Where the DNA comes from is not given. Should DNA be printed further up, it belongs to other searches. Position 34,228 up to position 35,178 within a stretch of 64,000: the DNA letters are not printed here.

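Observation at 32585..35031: Coupled operon of an unknown 116-aa protein and a NirB-like FAD/NAD(P)-BFD[2Fe-2S]-PNPOx fusion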

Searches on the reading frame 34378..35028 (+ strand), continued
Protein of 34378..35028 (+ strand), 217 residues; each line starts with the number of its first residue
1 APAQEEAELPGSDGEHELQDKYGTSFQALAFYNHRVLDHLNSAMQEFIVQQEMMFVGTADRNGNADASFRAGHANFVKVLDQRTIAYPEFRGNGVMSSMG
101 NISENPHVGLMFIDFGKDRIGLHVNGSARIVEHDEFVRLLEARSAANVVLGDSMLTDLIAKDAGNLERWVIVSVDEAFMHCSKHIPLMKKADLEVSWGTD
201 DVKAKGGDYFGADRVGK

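Call 42: search_protein_families(library=ncbifam, proteins=[L006:1005-3083:+, L006:3076-5313:+, L006:5313-5909:+, L006:5884-6390:+, L006:6392-6634:+, L005:1390-2532:+, L006:227-856:+], max_evalue=0.00001)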
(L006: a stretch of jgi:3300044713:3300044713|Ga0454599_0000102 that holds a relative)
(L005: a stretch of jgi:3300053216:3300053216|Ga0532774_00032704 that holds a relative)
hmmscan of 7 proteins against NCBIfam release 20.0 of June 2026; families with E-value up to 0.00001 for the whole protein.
L006:1005-3083:+ (692 aa): 6 families
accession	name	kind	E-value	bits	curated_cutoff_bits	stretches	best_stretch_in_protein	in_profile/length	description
TIGR00886.1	2A0108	subfamily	6.9e-62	209.7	311.7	1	2-292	44-368/368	NarK family nitrate/nitrite MFS transporter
TIGR00893.1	2A0114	subfamily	1.2e-15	57.3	395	1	11-317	45-385/399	D-galactonate transporter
TIGR00881.1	2A0104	subfamily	1.4e-14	53.9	407.75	2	11-145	46-183/379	phosphoglycerate transporter protein PgtP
NF011608.0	PRK15034.1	subfamily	3.9e-14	52.5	836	1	2-268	77-369/462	nitrate/nitrite transporter NarU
NF049980.1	SfMCT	equivalog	1.9e-09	36.7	320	1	3-313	45-372/378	L-lactate MFS transporter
NF011607.0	PRK15033.1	subfamily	1.9e-07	30.3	524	1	524-614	284-371/389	tricarballylate utilization 4Fe-4S protein TcuB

L006:3076-5313:+ (745 aa): 27 families (the best 25 are shown)
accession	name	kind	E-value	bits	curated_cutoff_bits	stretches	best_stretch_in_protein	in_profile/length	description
NF047855.1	AssmNtatRedNasC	equivalog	5.6e-237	788.5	1100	1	33-720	15-706/708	assimilatory nitrate reductase catalytic subunit NasC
TIGR01591.1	Fdh-alpha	equivalog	5.1e-178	593.3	666.25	1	41-719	1-671/672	formate dehydrogenase subunit alpha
NF041323.1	Nitr_red_NasA_Halo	equivalog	1.4e-120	403.9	1000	1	68-720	27-672/673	assimilatory nitrate reductase NasA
NF010055.0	PRK13532.1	equivalog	8.8e-72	242.5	904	3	36-279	40-292/830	nitrate reductase catalytic subunit NapA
TIGR01706.1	NAPA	equivalog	4.6e-69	233.6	930.55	3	38-282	42-295/830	periplasmic nitrate reductase subunit alpha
NF012032.0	PRK15488.1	equivalog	6.3e-64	216.3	694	2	30-532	35-540/759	thiosulfate reductase PhsA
TIGR01553.1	formate-DH-alph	equivalog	4e-63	213.6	814.2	4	40-285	46-311/1009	formate dehydrogenase-N subunit alpha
TIGR01701.1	Fdhalpha-like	subfamily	1.7e-61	208.4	582.15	1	93-716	99-737/744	FdhF/YdeP family oxidoreductase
NF041513.1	formate_DH_Act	exception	3.4e-57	194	1400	2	34-286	38-303/1067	formate dehydrogenase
TIGR02166.1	dmsA_ynfE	subfamily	1.3e-44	152.5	777.7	1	33-531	39-569/794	DMSO/selenate family reductase complex A subunit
TIGR02693.1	arsenite_ox_L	equivalog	1.3e-41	142.4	359.05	3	224-519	266-573/806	arsenate reductase (azurin) large subunit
TIGR03479.1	DMSO_red_II_alp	subfamily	8.7e-40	136.6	984.75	2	278-520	385-644/913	molybdopterin-dependent oxidoreductase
TIGR00509.1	bisC_fam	subfamily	1.6e-38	132.5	1017.55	1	213-528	193-519/772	molybdopterin guanine dinucleotide-containing S/N-oxide reductase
NF005895.0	PRK07860.1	equivalog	1.3e-36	125.9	802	1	40-527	238-666/811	NADH-quinone oxidoreductase subunit G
NF041783.2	mnquin_red_QrcB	equivalog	2.1e-31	108.8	440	1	32-356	46-364/695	menaquinone reductase molybdopterin-binding-like subunit QrcB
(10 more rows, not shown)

L006:5313-5909:+ (198 aa): 18 families
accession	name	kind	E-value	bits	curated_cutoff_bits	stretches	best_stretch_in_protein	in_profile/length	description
TIGR02951.1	DMSO_dmsB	equivalog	9.1e-29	100.6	214.1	1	4-146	2-157/161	DMSO/selenate family reductase complex B subunit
TIGR01582.1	FDH-beta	equivalog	5.6e-27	94.6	334.7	1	51-154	91-194/283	formate dehydrogenase subunit beta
NF045715.1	sulf_resp_HmcB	equivalog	3.8e-23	82.1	420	1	52-151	106-207/307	sulfate respiration complex iron-sulfur protein HmcB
NF008134.0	PRK10882.1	equivalog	1.4e-22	80.2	263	1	51-151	111-217/329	hydrogenase 2 operon protein HybA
NF038355.1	FDH3_beta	equivalog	1.3e-21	77.5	240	1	5-116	4-121/180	formate dehydrogenase FDH3 subunit beta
NF009408.0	PRK12769.1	equivalog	4.2e-20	71.4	1003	1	9-150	8-155/659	formate-dependent uric acid utilization protein AegA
NF011569.0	PRK14993.1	equivalog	5.1e-19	68.7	416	1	2-134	42-180/244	tetrathionate reductase subunit TtrB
NF009451.0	PRK12809.1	equivalog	5.8e-19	67.8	1154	1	9-140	8-137/639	formate-dependent uric acid utilization protein YgfT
NF045766.1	PhenlGlyoxDHPadI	equivalog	1.4e-18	66.9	700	1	8-152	9-148/443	NADH-dependent phenylglyoxylate dehydrogenase subunit beta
TIGR03149.1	cyt_nit_nrfC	equivalog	7.1e-18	64.8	377.6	1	4-139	39-181/225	cytochrome c nitrite reductase Fe-S protein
NF045797.1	DsrO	equivalog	2.8e-17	62.9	200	1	46-134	96-195/235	sulfate reduction electron transfer complex DsrMKJOP subunit DsrO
NF007658.0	PRK10330.1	equivalog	1.1e-16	60.9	260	1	8-100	7-103/181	electron transport protein HydN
TIGR03478.1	DMSO_red_II_bet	subfamily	1.1e-16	60.7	480.7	1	51-136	129-214/321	DMSO reductase family type II enzyme, iron-sulfur subunit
NF007382.0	PRK09898.1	equivalog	1.3e-13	50.9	213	1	48-145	118-206/208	ferredoxin-like protein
NF041715.1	arsenate_red_ArrB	equivalog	3e-13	49.8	450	1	8-100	7-103/233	arsenate respiratory reductase iron-sulfur subunit ArrB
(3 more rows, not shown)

L006:5884-6390:+ (168 aa): 5 families
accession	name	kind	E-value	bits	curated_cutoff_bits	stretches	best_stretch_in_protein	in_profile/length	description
NF045928.1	Cytb6fFeSPetC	equivalog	1.8e-13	50.3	250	1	101-155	102-155/179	cytochrome b6-f complex iron-sulfur subunit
NF050121.1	bc1_QcrA_actin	exception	1.9e-12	47.4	275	1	98-154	238-296/319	cytochrome bc1 complex Rieske iron-sulfur subunit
NF010001.0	PRK13474.1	subfamily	2.5e-12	46.5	154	1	103-156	103-155/178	cytochrome b6-f complex iron-sulfur subunit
TIGR02694.1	arsenite_ox_S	equivalog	2.7e-10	40.2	95.65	1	62-166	4-119/129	arsenate reductase (azurin) small subunit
TIGR01416.1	Rieske_proteo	equivalog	7.1e-09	35.9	97.4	1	90-152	99-164/176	ubiquinol-cytochrome c reductase iron-sulfur subunit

L006:6392-6634:+ (80 aa): 0 families

L005:1390-2532:+ (380 aa): 27 families (the best 25 are shown)
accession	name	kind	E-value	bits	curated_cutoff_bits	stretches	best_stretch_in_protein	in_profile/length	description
NF011958.0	PRK15429.1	equivalog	5.3e-118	395.5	830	1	56-370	372-689/692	formate hydrogenlyase transcriptional activator FlhA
TIGR01817.1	nifA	equivalog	9.1e-112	374.5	528.85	1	62-301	195-433/534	nif-specific transcriptional activator NifA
NF041552.1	TF_PrdR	equivalog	1.6e-99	333.8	795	1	40-364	243-575/577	sigma-54 dependent transcriptional regulator PrdR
TIGR01818.1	ntrC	equivalog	5.3e-97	325.5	558.6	1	56-302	127-373/463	nitrogen regulation protein NR(I)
NF003451.0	PRK05022.1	equivalog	2.3e-96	323.5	476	1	63-302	190-429/512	nitric oxide reductase transcriptional regulator NorR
NF008469.0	PRK11361.1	equivalog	2.8e-93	313.1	714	1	62-367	142-456/461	acetoacetate metabolism transcriptional regulator AtoC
TIGR02915.1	PEP_resp_reg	equivalog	6.1e-93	312.1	502.6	1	60-367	136-444/445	PEP-CTERM-box response regulator transcription factor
NF038308.1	RNA_repair_RtcR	equivalog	2.1e-91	307.4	650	1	58-303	175-429/530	RNA repair transcriptional activator RtcR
NF007689.0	PRK10365.1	equivalog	3.1e-86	289.9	760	1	64-361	140-438/441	sigma-54-dependent response regulator transcription factor ZraR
TIGR02974.1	phageshock_pspF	equivalog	5.4e-85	285.6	443.55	1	65-299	1-236/336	phage shock protein operon transcriptional activator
NF050807.1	TransRegFlbDCaul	equivalog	6.1e-85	285.8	750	1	58-312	113-367/454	sigma-54-dependent transcriptional regulator FlbD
NF041906.1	V4R_TF_MobR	exception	1.3e-83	281.4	999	1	65-364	234-543/544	phenol degradation transcriptional regulator MobR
NF041946.1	LuxO_transreg_Vib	equivalog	4.4e-81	273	800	1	55-312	125-387/463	quorum-sensing sigma-54 dependent transcriptional regulator LuxO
NF011695.0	PRK15115.1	equivalog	2.8e-80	270.3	763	1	55-359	127-429/445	two-component system response regulator GlrR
NF008176.1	PRK10923.1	equivalog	3.3e-78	263.4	620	1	54-296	129-371/469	nitrogen regulation protein NR(I)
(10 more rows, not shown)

L006:227-856:+ (209 aa): 1 family
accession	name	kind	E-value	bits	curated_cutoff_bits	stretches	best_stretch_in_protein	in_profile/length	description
TIGR04025.1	PPOX_FMN_DR2398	subfamily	3.3e-27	94.9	170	1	29-181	11-152/197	MSMEG_1061 family FMN-dependent PPOX-type flavoprotein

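Call 45: find_encoding_contigs(protein=P0297, flank=8000, max_places=2)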
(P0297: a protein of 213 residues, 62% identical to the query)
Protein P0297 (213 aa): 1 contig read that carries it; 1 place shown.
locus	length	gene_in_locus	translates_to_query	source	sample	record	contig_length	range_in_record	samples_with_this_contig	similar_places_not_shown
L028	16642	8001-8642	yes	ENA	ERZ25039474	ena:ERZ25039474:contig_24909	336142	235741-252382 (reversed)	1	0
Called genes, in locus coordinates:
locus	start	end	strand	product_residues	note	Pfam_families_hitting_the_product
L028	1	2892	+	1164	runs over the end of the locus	PF00069:Pkinase, PF07714:PK_Tyr_Ser-Thr, PF17667:Pkinase_fungal (faint), PF14853:Fis1_TPR_C (faint), PF07719:TPR_2 (faint), PF13428:TPR_14 (faint), PF13432:TPR_16 (faint), PF14559:TPR_19 (faint)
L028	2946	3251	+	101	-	-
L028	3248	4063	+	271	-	-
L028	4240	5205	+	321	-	-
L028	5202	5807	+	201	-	-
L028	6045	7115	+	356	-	PF07938:Fungal_lectin (faint)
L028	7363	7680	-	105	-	-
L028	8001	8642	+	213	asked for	PF01243:PNPOx_N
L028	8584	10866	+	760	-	PF07690:MFS_1, PF12832:MFS_1_like (weak)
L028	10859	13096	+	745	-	PF04879:Molybdop_Fe4S4, PF00384:Molybdopterin, PF01568:Molydop_binding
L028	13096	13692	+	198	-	PF12797:Fer4_2 (weak), PF12837:Fer4_6 (faint), PF13237:Fer4_10 (faint), PF25160:LdpA_Fe-S-bd (weak), PF13247:Fer4_11, PF12838:Fer4_7 (weak), PF13187:Fer4_9 (weak), PF00037:Fer4 (weak), +3 more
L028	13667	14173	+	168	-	PF00355:Rieske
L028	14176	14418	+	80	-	PF20540:DUF6755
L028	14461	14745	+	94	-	-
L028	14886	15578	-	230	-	PF02627:CMD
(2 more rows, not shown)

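Call 46: find_encoding_contigs(protein=P0250, flank=8000, max_places=2)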
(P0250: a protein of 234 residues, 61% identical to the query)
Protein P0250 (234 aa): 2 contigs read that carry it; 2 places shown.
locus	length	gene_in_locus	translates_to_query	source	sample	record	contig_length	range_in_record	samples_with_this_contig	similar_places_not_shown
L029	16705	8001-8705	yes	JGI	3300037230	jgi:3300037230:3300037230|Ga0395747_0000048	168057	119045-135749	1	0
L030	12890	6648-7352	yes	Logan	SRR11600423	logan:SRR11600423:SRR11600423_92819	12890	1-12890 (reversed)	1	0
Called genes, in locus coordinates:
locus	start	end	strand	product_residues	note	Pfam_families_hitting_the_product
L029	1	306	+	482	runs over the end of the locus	PF03193:RsgA_GTPase (faint), PF00005:ABC_tran (faint), PF01926:MMR_HSR1, PF02421:FeoB_N, PF00009:GTP_EFTU, PF01926:MMR_HSR1, PF02421:FeoB_N, PF14714:KH_dom-like, +5 more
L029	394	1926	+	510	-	PF00117:GATase, PF07722:Peptidase_C26 (faint), PF02540:NAD_synthase, PF03054:tRNA_Me_trans (faint), PF00958:GMP_synt_C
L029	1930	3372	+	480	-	PF00749:tRNA-synt_1c, PF19269:Anticodon_2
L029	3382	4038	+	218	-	-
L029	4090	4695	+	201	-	PF00574:CLP_protease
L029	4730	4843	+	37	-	-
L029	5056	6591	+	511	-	PF02366:PMT, PF13231:PMT_2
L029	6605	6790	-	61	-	-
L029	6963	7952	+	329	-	PF07494:Reg_prop (faint), PF01436:NHL (faint)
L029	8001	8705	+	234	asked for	PF01243:PNPOx_N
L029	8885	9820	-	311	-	PF02951:GSH-S_N, PF02955:GSH-S_ATP, PF08443:RimK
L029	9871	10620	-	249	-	PF04452:Methyltrans_RNA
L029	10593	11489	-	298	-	PF06325:PrmA, PF05175:MTS (weak), PF13649:Methyltransf_25, PF13847:Methyltransf_31, PF08241:Methyltransf_11, PF08242:Methyltransf_12 (weak)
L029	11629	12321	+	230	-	PF03009:GDPD, PF13653:GDPD_2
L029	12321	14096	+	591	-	PF01807:Zn_ribbon_DnaG, PF08275:DNAG_N, PF01751:Toprim, PF13155:Toprim_2, PF13662:Toprim_4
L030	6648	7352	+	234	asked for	PF01243:PNPOx_N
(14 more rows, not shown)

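Call 47: find_encoding_contigs(protein=P0311, flank=8000, max_places=2)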
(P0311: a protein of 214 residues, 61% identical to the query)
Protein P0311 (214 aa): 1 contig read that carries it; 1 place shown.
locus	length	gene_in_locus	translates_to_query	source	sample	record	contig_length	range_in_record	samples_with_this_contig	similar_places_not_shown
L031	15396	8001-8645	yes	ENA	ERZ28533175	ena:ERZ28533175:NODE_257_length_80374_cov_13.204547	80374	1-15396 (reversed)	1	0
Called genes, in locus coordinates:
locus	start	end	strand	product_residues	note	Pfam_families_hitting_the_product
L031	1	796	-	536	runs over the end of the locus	PF02652:Lactate_perm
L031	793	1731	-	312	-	PF00701:DHDPS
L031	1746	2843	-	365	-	PF02311:AraC_binding (faint), PF07883:Cupin_2 (weak)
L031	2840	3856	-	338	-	PF02423:OCD_Mu_crystall, PF01488:Shikimate_DH (weak)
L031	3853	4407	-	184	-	PF02627:CMD (weak)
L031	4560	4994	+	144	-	-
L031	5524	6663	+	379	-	-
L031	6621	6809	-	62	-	-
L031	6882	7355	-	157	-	PF12680:SnoaL_2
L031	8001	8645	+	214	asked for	PF01243:PNPOx_N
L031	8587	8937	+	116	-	PF07690:MFS_1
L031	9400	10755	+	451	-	PF03069:FmdA_AmdA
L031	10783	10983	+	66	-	-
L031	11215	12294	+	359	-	PF01261:AP_endonuc_2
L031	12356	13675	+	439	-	PF01408:GFO_IDH_MocA, PF22725:GFO_IDH_MocA_C3 (faint), PF19051:GFO_IDH_MocA_C2 (faint)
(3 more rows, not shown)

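Call 48: predict_structure(alignment_id=A4)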
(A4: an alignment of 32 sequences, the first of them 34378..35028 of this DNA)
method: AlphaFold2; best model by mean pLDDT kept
length: 217 residues; sequences in the alignment: 32
mean_pLDDT: 68.0   pTM: 0.68
mean pLDDT of the five models: 68.0, 65.4, 64.5, 41.8, 40.4
residues with pLDDT >= 90: 23; 70-90: 79; 50-70: 74; < 50: 41
segments of 3 or more residues with pLDDT < 50: 1-6, 24-30, 96-98, 195-199, 204-217
pLDDT, mean of each block of 10 residues (from residue 1): 44 58 51 70 87 80 72 82 87 51 72 76 88 84 72 68 65 89 61 51 45 31
secondary structure, 60 per line:
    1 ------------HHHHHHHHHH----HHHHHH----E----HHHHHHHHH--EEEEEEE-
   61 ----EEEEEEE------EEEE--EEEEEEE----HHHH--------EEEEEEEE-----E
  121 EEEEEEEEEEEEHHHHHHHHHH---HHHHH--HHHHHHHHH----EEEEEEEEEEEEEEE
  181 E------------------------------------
elements in order: H13-22 H27-32 H42-50 E53-59 E65-71 E78-81 E84-90 H95-98 E107-114 E120-132 H133-142 H146-150 H153-161 E166-181

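Call 50: search_solved_structures(query=A4, max_evalue=1, show_alignments=4)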
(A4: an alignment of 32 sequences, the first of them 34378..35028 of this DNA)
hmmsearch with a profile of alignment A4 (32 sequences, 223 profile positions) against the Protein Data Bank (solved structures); distinct sequences matched with E-value up to 1: 3.
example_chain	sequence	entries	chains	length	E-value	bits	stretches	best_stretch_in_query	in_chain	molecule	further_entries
5esc_A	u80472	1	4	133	0.048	16.5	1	49-144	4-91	HupZ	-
7kpz_A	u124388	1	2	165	0.086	15.6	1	49-144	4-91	HupZ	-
7kq2_A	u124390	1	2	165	0.086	15.6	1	49-144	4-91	HupZ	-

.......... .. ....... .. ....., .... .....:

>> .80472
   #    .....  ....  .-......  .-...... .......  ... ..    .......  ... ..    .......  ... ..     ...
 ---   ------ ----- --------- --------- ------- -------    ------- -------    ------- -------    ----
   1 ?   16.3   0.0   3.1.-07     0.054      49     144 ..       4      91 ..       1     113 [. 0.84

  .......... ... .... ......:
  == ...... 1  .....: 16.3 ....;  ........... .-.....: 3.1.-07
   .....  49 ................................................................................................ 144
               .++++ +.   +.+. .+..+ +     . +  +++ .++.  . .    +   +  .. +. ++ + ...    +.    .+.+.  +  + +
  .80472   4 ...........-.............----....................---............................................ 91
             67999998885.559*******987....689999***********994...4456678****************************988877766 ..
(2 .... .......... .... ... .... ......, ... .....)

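Call 73: search_solved_structures(query=A4, max_evalue=10, show_alignments=5)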
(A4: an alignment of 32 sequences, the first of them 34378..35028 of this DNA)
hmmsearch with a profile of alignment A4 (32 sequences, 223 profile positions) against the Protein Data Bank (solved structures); distinct sequences matched with E-value up to 10: 3.
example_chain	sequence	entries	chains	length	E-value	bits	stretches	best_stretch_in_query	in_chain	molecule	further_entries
5esc_A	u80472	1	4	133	0.048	16.5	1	49-144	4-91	HupZ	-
7kpz_A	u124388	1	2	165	0.086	15.6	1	49-144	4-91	HupZ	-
7kq2_A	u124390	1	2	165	0.086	15.6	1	49-144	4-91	HupZ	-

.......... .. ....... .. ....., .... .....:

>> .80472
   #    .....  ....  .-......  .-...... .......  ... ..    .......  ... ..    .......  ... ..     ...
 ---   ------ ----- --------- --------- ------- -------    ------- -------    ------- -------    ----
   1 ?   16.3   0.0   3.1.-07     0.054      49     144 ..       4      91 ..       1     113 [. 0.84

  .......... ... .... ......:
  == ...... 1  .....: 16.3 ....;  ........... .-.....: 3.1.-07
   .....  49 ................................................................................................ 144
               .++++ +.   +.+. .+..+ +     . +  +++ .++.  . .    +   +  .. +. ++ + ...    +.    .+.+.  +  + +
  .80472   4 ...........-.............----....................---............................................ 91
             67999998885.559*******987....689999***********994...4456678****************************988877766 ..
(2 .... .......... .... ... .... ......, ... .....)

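Call 89: find_encoding_contigs(protein=P0263, flank=7000, max_places=3)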
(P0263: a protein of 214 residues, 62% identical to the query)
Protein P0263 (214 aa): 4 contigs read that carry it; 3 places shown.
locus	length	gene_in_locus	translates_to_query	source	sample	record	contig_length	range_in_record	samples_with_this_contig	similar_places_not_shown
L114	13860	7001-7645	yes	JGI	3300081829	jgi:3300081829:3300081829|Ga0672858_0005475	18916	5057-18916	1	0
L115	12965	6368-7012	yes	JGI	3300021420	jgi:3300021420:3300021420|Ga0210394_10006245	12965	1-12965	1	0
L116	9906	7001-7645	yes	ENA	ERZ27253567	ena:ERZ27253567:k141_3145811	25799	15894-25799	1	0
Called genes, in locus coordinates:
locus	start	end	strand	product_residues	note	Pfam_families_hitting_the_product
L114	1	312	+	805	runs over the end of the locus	PF00989:PAS, PF13426:PAS_9, PF00989:PAS, PF08448:PAS_4, PF13426:PAS_9, PF08447:PAS_3, PF01590:GAF, PF13185:GAF_2, +8 more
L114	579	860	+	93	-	-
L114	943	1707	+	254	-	PF00512:HisKA, PF02518:HATPase_c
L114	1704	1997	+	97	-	PF04542:Sigma70_r2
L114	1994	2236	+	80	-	-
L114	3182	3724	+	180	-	-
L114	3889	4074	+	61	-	-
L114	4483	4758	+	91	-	-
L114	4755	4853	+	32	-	-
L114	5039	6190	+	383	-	-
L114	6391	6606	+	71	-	PF02416:TatA_B_E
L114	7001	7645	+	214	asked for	PF01243:PNPOx_N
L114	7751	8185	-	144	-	PF12680:SnoaL_2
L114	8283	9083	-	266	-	PF12146:Hydrolase_4, PF00561:Abhydrolase_1, PF12697:Abhydrolase_6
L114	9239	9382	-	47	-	-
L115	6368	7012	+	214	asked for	PF01243:PNPOx_N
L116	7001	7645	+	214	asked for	PF01243:PNPOx_N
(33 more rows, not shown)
